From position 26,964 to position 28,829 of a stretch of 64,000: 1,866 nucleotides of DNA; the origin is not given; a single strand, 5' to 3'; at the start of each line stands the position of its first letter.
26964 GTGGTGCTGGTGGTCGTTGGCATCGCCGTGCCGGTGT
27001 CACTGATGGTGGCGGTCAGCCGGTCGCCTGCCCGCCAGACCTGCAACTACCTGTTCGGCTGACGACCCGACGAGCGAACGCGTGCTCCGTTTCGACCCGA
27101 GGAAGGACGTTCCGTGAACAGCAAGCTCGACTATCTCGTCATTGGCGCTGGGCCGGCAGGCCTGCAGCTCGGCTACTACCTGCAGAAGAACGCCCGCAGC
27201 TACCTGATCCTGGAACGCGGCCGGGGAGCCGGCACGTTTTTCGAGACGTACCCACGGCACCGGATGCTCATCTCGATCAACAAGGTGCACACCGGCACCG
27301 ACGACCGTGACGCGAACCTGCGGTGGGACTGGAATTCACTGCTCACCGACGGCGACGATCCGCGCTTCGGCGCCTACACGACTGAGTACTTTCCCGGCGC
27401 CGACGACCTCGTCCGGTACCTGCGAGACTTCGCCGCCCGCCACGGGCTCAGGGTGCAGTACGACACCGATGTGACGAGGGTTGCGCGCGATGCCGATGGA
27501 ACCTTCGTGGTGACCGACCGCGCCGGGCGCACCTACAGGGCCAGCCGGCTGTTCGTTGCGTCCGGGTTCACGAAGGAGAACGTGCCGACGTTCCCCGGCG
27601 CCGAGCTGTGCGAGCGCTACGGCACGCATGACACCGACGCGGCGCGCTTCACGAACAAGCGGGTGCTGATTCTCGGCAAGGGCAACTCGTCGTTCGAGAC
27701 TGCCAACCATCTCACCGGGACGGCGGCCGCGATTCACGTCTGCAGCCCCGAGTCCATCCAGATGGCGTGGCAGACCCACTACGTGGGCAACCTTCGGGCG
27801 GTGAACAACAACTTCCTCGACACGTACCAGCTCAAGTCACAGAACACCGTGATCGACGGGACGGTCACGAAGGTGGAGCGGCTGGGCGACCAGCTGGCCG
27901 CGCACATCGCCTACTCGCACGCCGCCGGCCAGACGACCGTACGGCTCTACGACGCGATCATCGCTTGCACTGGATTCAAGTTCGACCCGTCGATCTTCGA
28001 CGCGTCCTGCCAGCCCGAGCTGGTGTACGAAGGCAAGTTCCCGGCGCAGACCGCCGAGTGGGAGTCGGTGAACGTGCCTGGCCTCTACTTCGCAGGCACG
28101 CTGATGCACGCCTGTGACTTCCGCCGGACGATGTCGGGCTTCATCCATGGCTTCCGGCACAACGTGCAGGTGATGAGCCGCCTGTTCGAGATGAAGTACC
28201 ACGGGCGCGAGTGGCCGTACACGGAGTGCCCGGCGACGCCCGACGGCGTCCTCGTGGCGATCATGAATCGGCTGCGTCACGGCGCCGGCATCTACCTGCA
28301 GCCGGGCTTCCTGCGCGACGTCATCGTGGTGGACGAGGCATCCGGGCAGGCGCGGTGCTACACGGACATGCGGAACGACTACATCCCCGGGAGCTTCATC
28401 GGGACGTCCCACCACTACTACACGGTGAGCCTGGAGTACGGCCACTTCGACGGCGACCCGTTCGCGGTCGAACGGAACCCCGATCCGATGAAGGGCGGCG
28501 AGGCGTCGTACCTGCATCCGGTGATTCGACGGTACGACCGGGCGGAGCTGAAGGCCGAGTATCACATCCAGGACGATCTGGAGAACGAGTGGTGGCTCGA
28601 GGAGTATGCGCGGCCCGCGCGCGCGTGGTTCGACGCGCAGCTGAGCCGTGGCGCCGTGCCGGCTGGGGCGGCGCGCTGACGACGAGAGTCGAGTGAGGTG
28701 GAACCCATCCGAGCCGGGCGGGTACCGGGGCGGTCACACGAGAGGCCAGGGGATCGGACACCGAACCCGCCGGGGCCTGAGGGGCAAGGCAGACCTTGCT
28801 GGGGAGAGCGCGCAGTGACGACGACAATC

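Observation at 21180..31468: Dlt-like carrier-protein tailoring cassette (2 adenylases, 2 carrier proteins, AsnB, 2 flavoenzymes, AT3) in the centre of an EPS operon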

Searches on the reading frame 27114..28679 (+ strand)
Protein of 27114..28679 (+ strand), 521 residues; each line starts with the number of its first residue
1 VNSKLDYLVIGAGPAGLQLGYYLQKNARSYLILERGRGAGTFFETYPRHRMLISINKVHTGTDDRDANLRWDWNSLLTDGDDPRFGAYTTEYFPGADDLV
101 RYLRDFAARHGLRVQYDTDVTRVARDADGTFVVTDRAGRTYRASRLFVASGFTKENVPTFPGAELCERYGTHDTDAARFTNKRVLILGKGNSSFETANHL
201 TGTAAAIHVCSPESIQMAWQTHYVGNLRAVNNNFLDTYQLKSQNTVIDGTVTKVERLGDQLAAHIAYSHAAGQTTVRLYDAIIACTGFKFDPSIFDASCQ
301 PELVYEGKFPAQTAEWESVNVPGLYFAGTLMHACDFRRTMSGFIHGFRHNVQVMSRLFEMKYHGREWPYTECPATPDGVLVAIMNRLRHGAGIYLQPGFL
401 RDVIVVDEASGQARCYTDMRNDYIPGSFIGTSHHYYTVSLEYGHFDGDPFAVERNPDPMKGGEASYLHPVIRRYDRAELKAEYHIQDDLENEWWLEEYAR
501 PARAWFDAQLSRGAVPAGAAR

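Call 3: search_protein_families(library=pfam, proteins=[window:27114-28679:+], max_evalue=0.01)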
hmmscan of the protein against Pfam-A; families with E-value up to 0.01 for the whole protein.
window:27114-28679:+ (521 aa): 14 families
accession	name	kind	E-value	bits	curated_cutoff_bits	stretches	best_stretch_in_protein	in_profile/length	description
PF13738.12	Pyr_redox_3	-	9.7e-48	163.4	30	1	8-328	1-305/305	Pyridine nucleotide-disulphide oxidoreductase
PF07992.20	Pyr_redox_2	-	4.9e-14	52.9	26.1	1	6-328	2-274/291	Pyridine nucleotide-disulphide oxidoreductase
PF01266.30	DAO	-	2.3e-08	34.4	27.9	0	97-151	149-203/353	FAD dependent oxidoreductase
PF13454.12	NAD_binding_9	-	5.9e-07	30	21.8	1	9-152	2-154/155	FAD-NAD(P)-binding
PF03486.20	HI0933_like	-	9.2e-07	29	50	0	96-151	108-163/244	HI0933-like protein Rossmann domain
PF00743.25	FMO-like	-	3.4e-06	26.2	22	1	97-211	84-213/532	Flavin-binding monooxygenase-like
PF13450.12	NAD_binding_8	-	3.2e-05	24.6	21.9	1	9-48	1-40/68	NAD(P)-binding Rossmann-like domain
PF13434.12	Lys_Orn_oxgnase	-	0.00013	21.7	21.3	0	101-206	99-213/339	L-lysine 6-monooxygenase/L-ornithine 5-monooxygenase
PF01494.25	FAD_binding_3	-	0.00015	21.5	22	0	6-36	3-33/349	FAD binding domain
PF13241.12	NAD_binding_7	-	0.00053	21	22.1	1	178-247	4-66/104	Putative NAD(P)-binding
PF00070.33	Pyr_redox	-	0.00083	20.3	22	0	8-35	3-30/82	Pyridine nucleotide-disulphide oxidoreductase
PF01593.30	Amino_oxidase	-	0.0021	17.9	19.8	1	92-151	197-255/443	Flavin containing amine oxidoreductase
PF05834.18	Lycopene_cycl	-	0.0031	17.1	23.4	0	6-155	1-145/380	Lycopene cyclase protein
PF00890.30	FAD_binding_2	-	0.006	16.3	20.4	0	6-143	1-124/414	FAD binding domain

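Call 4: search_protein_families(library=ncbifam, proteins=[window:27114-28679:+], max_evalue=0.01)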
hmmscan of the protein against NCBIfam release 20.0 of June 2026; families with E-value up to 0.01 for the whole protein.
window:27114-28679:+ (521 aa): 20 families
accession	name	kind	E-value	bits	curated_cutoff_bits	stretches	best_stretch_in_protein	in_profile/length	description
TIGR04018.1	Bthiol_YpdA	hypoth_equivalog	7.1e-20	71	339.9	2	94-345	67-300/316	YpdA family putative bacillithiol disulfide reductase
NF040505.1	ArsO_flavin_mono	equivalog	1.9e-19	70.3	425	2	89-211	66-190/346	ArsO family NAD(P)H-dependent flavin-containing monooxygenase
TIGR01292.1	TRX_reduct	equivalog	3.5e-12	45.8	343.45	1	93-332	47-276/300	thioredoxin-disulfide reductase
TIGR04046.1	MSMEG_0569_nitr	hypoth_equivalog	2.1e-09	36.9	498.35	1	8-211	4-191/400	MSMEG_0569 family flavin-dependent oxidoreductase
NF058570.1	trimeth_mono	equivalog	6.2e-05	22.3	675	1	85-202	87-215/443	trimethylamine monooxygenase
TIGR01377.1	soxA_mon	subfamily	0.00016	20.5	479.65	0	6-35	2-31/381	amino oxidase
TIGR02032.1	GG-red-SF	subfamily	0.00021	21.1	158.8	1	6-37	2-33/297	geranylgeranyl reductase family protein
TIGR03140.1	AhpF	equivalog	0.00027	19.6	502.9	1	103-209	273-380/515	alkyl hydroperoxide reductase subunit F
NF005545.0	PRK07208.1-1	equivalog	0.00052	18.5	451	1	2-35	5-38/504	hypothetical protein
NF005560.0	PRK07233.1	equivalog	0.00056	18.8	252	0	8-46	4-42/435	hypothetical protein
NF008425.0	PRK11259.1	equivalog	0.00079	18.5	257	0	100-152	153-203/377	N-methyl-L-tryptophan oxidase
TIGR00275.1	TIGR00275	subfamily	0.00094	18.1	183.8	0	96-151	105-158/401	aminoacetone oxidase family FAD-binding enzyme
NF004943.0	PRK06292.2-1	equivalog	0.0014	17.5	432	0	126-287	114-267/456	dihydrolipoyl dehydrogenase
NF009410.0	PRK12771.1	subfamily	0.0016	17.1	516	0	8-41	142-175/566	NAD(P)-binding protein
TIGR03143.1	AhpF_homolog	hypoth_equivalog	0.002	16.8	687.65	0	3-41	3-41/555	putative alkyl hydroperoxide reductase F subunit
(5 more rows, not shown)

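Call 14: search_solved_structures(query=window:27114-28679:+, show_alignments=0, max_evalue=0.001)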
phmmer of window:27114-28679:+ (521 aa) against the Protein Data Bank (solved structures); distinct sequences matched with E-value up to 0.001: 32.
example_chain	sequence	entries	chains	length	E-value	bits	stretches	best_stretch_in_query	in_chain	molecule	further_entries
4usq_A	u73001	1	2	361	2.6e-11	45.9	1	5-212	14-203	PYRIDINE NUCLEOTIDE-DISULFIDE OXIDOREDUCTASE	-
8c3m_A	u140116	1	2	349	1.6e-09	40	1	109-331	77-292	Ferredoxin--NADP reductase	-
6gar_A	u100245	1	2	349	1.6e-09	40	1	109-331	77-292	Ferredoxin--NADP reductase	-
4usr_A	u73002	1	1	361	5.7e-09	38.2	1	93-207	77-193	MONOOXYGENASE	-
4a9w_A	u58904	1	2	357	7.2e-09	37.9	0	93-203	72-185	MONOOXYGENASE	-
4c5o_A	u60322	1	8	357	7.3e-09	37.8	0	93-203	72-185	FLAVIN MONOOXYGENASE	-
7a76_A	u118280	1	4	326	3.6e-08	35.5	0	93-209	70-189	THIOREDOXIN REDUCTASE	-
8z12_A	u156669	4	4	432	4.8e-08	35.2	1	8-201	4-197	Flavin-dependent monooxygenase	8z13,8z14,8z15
8z16_A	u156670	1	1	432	5.5e-08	35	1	8-201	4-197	Flavin-dependent monooxygenase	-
8z17_A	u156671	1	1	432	5.8e-08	34.9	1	8-201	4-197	Flavin-dependent monooxygenase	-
2ylx_A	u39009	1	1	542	1.6e-07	33.4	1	4-209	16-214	PHENYLACETONE MONOOXYGENASE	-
2ylz_A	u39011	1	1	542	3e-07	32.5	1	4-209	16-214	PHENYLACETONE MONOOXYGENASE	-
8xg8_A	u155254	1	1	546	3e-07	32.5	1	4-209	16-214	Phenylacetone monooxygenase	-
1w4x_A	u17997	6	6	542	3e-07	32.5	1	4-209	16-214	PHENYLACETONE MONOOXYGENASE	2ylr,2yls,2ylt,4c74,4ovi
2ylw_A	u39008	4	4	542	3.1e-07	32.5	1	4-209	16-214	PHENYLACETONE MONOOXYGENASE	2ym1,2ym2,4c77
7a7b_A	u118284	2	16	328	4.2e-05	25.4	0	4-210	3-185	YpdA family putative bacillithiol disulfide reductase Bdr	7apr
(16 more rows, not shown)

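Call 50: find_homologous_proteins(query=window:27114-28679:+, max_evalue=1e-10)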
Query window:27114-28679:+ (521 aa): 4596 proteins with E <= 1e-10 among 8000 candidates; the best 120 are listed.
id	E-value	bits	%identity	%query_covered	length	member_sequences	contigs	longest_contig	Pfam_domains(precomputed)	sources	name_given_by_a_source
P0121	0.0e+0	1231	100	100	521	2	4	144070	PF01266.31,PF00743.26,PF13450.13,PF07992.21,PF13738.13,PF03486.21,PF13454.13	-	-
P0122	1.0e-244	831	67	100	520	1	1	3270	PF01266.31,PF13434.13,PF13241.13,PF13450.13,PF07992.21,PF13738.13,PF03486.21,PF13454.13,PF01494.26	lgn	-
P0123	2.2e-234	797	65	98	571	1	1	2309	PF01266.31,PF13434.13,PF01593.31,PF13450.13,PF00890.31,PF07992.21,PF00070.34,PF13738.13,PF03486.21,PF13454.13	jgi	jgi:thioredoxin reductase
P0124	2.7e-231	787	63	100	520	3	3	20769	PF01266.31,PF13434.13,PF00743.26,PF13450.13,PF07992.21,PF13738.13,PF03486.21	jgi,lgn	jgi:thioredoxin reductase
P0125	2.9e-227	773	61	99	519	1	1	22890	PF13434.13,PF00743.26,PF07992.21,PF00070.34,PF13738.13,PF03486.21,PF13454.13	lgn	-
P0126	4.4e-227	773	62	98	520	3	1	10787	PF01266.31,PF13434.13,PF13450.13,PF07992.21,PF13738.13,PF03486.21,PF13454.13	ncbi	-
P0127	5.9e-225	766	62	99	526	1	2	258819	PF01946.24,PF01266.31,PF13434.13,PF13450.13,PF07992.21,PF13738.13,PF03486.21,PF13454.13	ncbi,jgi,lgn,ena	-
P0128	9.4e-224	762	64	98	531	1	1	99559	PF00743.26,PF13241.13,PF13450.13,PF07992.21,PF00070.34,PF03486.21,PF13454.13,PF01494.26,PF01266.31,PF13434.13,PF01593.31,PF13738.13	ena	-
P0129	1.1e-223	762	64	98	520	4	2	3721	PF01266.31,PF13434.13,PF00743.26,PF13450.13,PF07992.21,PF13738.13,PF03486.21,PF13454.13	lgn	-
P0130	5.9e-223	759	61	100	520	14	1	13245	PF01266.31,PF13434.13,PF13450.13,PF07992.21,PF13738.13,PF03486.21,PF13454.13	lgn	-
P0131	1.2e-221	755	63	98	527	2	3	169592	PF01266.31,PF13434.13,PF00743.26,PF13241.13,PF13450.13,PF07992.21,PF13738.13,PF03486.21,PF13454.13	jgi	jgi:thioredoxin reductase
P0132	5.4e-221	753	63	98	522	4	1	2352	PF01266.31,PF13434.13,PF00743.26,PF13450.13,PF07992.21,PF13738.13,PF03486.21,PF13454.13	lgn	-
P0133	1.2e-220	752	62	99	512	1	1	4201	PF01266.31,PF13434.13,PF07992.21,PF13738.13,PF03486.21,PF13454.13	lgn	-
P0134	1.4e-220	751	62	98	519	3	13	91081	PF01266.31,PF13434.13,PF00743.26,PF13450.13,PF07992.21,PF13738.13,PF03486.21,PF13454.13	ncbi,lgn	-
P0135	1.3e-219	748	62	100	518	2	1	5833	PF01266.31,PF13434.13,PF13450.13,PF07992.21,PF00070.34,PF13738.13,PF03486.21,PF13454.13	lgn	-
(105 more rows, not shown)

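Call 58: predict_structure(alignment_id=A1)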
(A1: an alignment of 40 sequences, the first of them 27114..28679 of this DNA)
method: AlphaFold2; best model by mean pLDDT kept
length: 521 residues; sequences in the alignment: 40
mean_pLDDT: 86.0   pTM: 0.88
mean pLDDT of the five models: 86.0, 84.8, 83.0, 79.5, 79.4
residues with pLDDT >= 90: 294; 70-90: 156; 50-70: 45; < 50: 26
segments of 3 or more residues with pLDDT < 50: 225-233, 235-241, 514-521
pLDDT, mean of each block of 10 residues (from residue 1): 84 97 97 96 89 75 84 87 86 89 96 97 96 97 97 87 94 93 88 84 87 61 48 45 69 96 87 90 91 97 92 95 95 72 81 96 95 94 90 86 94 95 94 95 71 70 82 96 81 82 89 46 36
secondary structure, 60 per line:
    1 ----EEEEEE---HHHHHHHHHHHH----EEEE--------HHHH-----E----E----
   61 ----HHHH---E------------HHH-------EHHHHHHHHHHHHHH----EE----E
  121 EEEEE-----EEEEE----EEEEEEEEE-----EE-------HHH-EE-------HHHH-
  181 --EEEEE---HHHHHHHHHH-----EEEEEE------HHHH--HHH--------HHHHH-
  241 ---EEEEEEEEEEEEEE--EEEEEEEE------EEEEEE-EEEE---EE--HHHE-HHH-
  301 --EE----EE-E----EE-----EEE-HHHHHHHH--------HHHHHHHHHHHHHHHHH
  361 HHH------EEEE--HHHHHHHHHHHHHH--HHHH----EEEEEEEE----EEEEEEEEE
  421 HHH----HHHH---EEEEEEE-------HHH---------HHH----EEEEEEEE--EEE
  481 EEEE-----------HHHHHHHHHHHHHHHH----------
elements in order: E5-10 H14-25 E30-33 H42-45 H65-68 H96-109 E120-125 E131-135 E140-148 H176-179 E183-187 H191-200 E206-211 H218-221 H235-239 E244-257 E260-267 E274-279 E281-284 E324-326 H328-335 H344-363 E370-373 H376-389 H392-395 E400-407 E412-420 H428-431 E435-441 E468-475 E478-484 H496-511

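Call 62: fold_search(model_id=the predicted structure, library=pdb)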
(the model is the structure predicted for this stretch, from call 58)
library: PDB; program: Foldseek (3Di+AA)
matches with E <= 10: 1988; with E <= 0.001: 1424
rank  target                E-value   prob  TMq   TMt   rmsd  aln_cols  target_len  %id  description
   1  7a7b_A                1.7e-20  1.00  0.51  0.79   4.3       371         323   18  Bacillithiol Disulfide Reductase Bdr (YpdA) from Staphylococcus aureus (released 2020-12-30)
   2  8z12                  3.3e-20  1.00  0.47  0.55   7.2       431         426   20  Crystal structure of WT DiatB (released 2025-02-19)
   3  3d1c                  3.5e-20  1.00  0.54  0.75   5.3       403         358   20  Crystal structure of Flavin-containing Putative Monooxygenase (NP_373108.1) from STAPHYLOCOCCUS AUREUS MU50 at 2.40 A re (released 2008-05-20)
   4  6gar_A                3.9e-20  1.00  0.32  0.45   9.1       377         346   18  Crystal structure of oxidised ferredoxin/flavodoxin NADP+ oxidoreductase 1 (FNR1) from Bacillus cereus (released 2018-09-05)
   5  6gar_B                6.6e-20  1.00  0.33  0.46   9.0       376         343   19  Crystal structure of oxidised ferredoxin/flavodoxin NADP+ oxidoreductase 1 (FNR1) from Bacillus cereus (released 2018-09-05)
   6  7a76_A                8.2e-20  1.00  0.51  0.77   4.6       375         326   20  Bacillithiol Disulfide Reductase Bdr (YpdA) from Bacillus cereus (released 2020-12-30)
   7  7apr_B                1.2e-19  1.00  0.51  0.79   4.3       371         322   19  Bacillithiol Disulfide Reductase Bdr (YpdA) from Staphylococcus aureus (released 2020-12-30)
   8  3ab1_B                1.2e-19  1.00  0.33  0.45   9.8       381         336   19  Crystal Structure of Ferredoxin NADP+ Oxidoreductase (released 2010-11-24)
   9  8c3m_A                2.6e-19  1.00  0.33  0.46   9.0       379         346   18  Crystal structure of ferredoxin/flavodoxin NADP+ oxidoreductase 1 (FNR1) V329H mutant from Bacillus cereus (released 2023-07-12)
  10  3ab1_A                3.1e-19  1.00  0.41  0.61   6.5       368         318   19  Crystal Structure of Ferredoxin NADP+ Oxidoreductase (released 2010-11-24)
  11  5ygq_B                3.1e-19  1.00  0.30  0.43  10.4       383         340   17  Crystal Structure of Ferredoxin NADP+ Oxidoreductase from Rhodopseudomonas palustris (released 2018-09-26)
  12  7a76_C                4.1e-19  1.00  0.51  0.79   4.1       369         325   20  Bacillithiol Disulfide Reductase Bdr (YpdA) from Bacillus cereus (released 2020-12-30)
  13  7a76_D                5.7e-19  1.00  0.50  0.77   4.2       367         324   19  Bacillithiol Disulfide Reductase Bdr (YpdA) from Bacillus cereus (released 2020-12-30)
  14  3r9u_A                9.6e-19  1.00  0.45  0.69   5.9       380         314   17  Thioredoxin-disulfide reductase from Campylobacter jejuni. (released 2011-04-06)
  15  8z16                  1.1e-18  1.00  0.47  0.56   7.1       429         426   20  Crystal structure of DiatB mutant N57A (released 2025-02-19)
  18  4a9w_A                1.4e-18  1.00  0.50  0.76   5.2       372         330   20  Flavin-containing monooxygenase from Stenotrophomonas maltophilia (released 2012-04-25)
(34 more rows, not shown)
